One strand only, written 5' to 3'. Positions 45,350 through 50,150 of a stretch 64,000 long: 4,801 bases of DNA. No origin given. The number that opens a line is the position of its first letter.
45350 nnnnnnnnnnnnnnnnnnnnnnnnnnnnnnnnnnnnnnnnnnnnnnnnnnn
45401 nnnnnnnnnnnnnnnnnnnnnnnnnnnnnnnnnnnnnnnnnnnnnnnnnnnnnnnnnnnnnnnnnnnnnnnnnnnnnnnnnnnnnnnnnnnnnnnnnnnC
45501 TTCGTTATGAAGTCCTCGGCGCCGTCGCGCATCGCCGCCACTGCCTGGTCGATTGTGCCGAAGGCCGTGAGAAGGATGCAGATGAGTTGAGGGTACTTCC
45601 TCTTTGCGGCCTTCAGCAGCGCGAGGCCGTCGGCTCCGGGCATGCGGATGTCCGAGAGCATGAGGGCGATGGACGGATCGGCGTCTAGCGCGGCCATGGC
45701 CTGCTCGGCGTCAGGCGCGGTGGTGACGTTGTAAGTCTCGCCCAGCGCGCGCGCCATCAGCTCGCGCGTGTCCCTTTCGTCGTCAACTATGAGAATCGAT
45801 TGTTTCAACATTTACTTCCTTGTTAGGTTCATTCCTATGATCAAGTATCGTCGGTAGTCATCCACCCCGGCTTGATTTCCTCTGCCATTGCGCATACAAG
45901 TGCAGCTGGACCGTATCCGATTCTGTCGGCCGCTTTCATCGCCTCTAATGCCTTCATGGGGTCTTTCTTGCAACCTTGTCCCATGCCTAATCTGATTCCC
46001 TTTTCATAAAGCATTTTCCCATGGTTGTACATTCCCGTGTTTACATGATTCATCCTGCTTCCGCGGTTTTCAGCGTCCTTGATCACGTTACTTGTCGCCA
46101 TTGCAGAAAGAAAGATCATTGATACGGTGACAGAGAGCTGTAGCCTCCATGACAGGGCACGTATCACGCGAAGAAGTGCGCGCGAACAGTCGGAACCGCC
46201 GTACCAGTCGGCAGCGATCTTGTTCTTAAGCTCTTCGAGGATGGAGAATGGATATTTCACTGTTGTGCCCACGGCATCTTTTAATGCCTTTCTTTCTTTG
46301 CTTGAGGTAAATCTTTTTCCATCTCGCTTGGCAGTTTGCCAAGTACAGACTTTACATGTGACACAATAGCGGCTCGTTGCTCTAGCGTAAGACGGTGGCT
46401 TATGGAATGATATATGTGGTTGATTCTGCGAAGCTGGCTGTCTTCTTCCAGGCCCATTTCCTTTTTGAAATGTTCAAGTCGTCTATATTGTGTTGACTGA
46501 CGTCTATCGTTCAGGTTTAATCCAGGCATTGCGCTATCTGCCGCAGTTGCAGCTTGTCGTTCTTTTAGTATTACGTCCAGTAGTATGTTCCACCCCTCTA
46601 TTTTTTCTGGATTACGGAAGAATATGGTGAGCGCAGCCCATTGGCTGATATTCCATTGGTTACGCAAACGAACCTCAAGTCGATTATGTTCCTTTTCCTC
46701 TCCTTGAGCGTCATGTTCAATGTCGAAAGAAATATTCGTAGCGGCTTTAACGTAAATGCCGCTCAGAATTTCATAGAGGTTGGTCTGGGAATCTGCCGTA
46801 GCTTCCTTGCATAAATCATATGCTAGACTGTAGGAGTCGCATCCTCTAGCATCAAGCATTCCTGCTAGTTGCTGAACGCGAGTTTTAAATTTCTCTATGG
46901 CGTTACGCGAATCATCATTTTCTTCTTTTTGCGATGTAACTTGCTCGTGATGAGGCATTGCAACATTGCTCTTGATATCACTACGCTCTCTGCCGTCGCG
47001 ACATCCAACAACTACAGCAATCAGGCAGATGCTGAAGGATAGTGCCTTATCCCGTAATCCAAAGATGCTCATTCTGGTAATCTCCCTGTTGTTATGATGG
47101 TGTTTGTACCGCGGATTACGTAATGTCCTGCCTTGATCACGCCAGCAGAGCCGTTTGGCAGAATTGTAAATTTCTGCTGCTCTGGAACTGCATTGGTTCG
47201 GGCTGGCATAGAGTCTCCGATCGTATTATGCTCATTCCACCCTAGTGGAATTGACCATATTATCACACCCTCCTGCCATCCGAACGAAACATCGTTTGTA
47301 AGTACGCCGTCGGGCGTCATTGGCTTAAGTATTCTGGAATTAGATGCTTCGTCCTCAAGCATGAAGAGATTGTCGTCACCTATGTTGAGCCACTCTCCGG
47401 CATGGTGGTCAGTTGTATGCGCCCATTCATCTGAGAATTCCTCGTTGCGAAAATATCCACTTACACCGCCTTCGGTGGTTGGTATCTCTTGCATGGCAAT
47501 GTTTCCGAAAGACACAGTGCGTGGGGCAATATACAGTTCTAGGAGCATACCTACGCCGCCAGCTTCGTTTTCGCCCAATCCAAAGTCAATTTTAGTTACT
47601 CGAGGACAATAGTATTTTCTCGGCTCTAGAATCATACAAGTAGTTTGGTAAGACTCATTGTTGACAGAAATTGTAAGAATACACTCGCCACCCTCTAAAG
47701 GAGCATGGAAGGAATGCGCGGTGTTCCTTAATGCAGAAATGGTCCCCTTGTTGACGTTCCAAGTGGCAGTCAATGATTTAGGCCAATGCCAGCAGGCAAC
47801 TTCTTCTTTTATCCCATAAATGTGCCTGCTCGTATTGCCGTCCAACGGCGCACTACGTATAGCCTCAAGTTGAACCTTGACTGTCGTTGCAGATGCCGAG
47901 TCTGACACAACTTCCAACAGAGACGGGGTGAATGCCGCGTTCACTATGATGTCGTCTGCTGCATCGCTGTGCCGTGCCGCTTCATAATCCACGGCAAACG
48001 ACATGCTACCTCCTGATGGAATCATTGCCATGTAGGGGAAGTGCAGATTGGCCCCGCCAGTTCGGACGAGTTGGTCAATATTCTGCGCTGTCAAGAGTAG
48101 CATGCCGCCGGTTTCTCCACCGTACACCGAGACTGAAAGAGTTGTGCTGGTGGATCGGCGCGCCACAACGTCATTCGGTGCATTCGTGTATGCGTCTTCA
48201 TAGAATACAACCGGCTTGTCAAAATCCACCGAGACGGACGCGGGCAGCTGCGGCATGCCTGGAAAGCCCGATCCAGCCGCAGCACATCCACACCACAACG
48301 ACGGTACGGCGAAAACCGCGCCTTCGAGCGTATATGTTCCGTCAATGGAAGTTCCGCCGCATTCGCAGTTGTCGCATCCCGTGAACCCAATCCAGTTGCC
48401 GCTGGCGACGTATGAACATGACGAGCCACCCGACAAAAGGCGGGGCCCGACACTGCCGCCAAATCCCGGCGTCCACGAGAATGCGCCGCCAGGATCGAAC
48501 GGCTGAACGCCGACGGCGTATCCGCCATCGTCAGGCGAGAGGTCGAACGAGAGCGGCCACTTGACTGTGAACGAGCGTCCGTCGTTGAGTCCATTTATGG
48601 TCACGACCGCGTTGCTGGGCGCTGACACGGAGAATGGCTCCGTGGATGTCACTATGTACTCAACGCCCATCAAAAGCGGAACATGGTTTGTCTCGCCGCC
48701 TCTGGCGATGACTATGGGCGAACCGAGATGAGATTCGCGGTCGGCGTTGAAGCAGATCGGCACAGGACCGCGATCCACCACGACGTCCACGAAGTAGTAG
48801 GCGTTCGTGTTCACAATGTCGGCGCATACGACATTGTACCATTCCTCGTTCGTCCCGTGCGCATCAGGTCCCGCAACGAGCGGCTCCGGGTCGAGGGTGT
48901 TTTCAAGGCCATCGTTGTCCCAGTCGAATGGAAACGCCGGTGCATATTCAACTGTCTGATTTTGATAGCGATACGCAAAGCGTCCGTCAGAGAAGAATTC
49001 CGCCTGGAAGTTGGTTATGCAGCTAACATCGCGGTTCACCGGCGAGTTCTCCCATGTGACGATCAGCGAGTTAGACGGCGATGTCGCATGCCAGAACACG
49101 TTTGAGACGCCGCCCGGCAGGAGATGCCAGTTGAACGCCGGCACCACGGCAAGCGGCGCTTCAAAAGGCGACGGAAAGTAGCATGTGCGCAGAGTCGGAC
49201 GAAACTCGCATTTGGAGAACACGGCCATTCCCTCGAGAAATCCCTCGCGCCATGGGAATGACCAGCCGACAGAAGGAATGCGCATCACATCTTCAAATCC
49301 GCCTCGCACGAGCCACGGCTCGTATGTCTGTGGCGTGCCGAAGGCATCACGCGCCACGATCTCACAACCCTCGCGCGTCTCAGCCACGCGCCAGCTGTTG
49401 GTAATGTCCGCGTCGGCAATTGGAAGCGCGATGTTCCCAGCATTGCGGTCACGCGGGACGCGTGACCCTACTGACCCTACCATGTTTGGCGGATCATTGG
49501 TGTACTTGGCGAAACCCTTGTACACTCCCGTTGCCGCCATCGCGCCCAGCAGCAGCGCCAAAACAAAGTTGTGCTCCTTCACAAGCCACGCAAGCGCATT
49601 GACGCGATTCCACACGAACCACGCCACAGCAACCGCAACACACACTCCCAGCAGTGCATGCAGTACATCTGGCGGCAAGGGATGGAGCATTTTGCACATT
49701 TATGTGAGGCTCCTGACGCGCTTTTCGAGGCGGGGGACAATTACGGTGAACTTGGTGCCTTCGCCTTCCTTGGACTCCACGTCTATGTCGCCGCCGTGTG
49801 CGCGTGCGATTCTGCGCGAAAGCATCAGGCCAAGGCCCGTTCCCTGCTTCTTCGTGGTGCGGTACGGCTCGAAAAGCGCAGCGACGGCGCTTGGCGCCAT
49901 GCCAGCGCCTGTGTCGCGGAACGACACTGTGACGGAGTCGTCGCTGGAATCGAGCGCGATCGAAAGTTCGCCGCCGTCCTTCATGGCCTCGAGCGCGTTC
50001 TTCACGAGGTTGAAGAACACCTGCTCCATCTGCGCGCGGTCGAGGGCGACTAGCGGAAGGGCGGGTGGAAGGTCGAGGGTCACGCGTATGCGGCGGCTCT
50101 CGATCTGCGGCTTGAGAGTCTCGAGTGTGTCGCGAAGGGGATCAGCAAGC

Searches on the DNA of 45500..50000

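Call 87: search_rna_families(source=window, start=45500, end=50000, threshold=gathering)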
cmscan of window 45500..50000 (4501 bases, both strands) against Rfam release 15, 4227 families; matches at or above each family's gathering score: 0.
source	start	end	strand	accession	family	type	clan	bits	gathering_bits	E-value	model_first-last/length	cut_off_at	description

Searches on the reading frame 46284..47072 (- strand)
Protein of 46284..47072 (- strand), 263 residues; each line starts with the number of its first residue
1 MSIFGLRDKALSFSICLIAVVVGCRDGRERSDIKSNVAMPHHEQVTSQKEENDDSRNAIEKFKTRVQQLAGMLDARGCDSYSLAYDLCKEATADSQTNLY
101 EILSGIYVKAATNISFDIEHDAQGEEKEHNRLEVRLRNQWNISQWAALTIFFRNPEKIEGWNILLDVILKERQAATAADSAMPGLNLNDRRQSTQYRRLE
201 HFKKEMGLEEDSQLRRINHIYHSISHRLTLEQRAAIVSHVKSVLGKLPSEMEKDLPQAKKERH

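Call 89: search_protein_families(library=pfam, proteins=[window:46284-47072:-], max_evalue=0.01)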
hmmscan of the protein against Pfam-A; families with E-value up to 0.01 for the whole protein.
window:46284-47072:- (263 aa): 0 families

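Call 90: search_protein_families(library=padloc, proteins=[window:46284-47072:-], max_evalue=0.01)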
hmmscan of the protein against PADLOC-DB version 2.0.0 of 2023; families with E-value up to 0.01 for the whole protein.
window:46284-47072:- (263 aa): 0 families
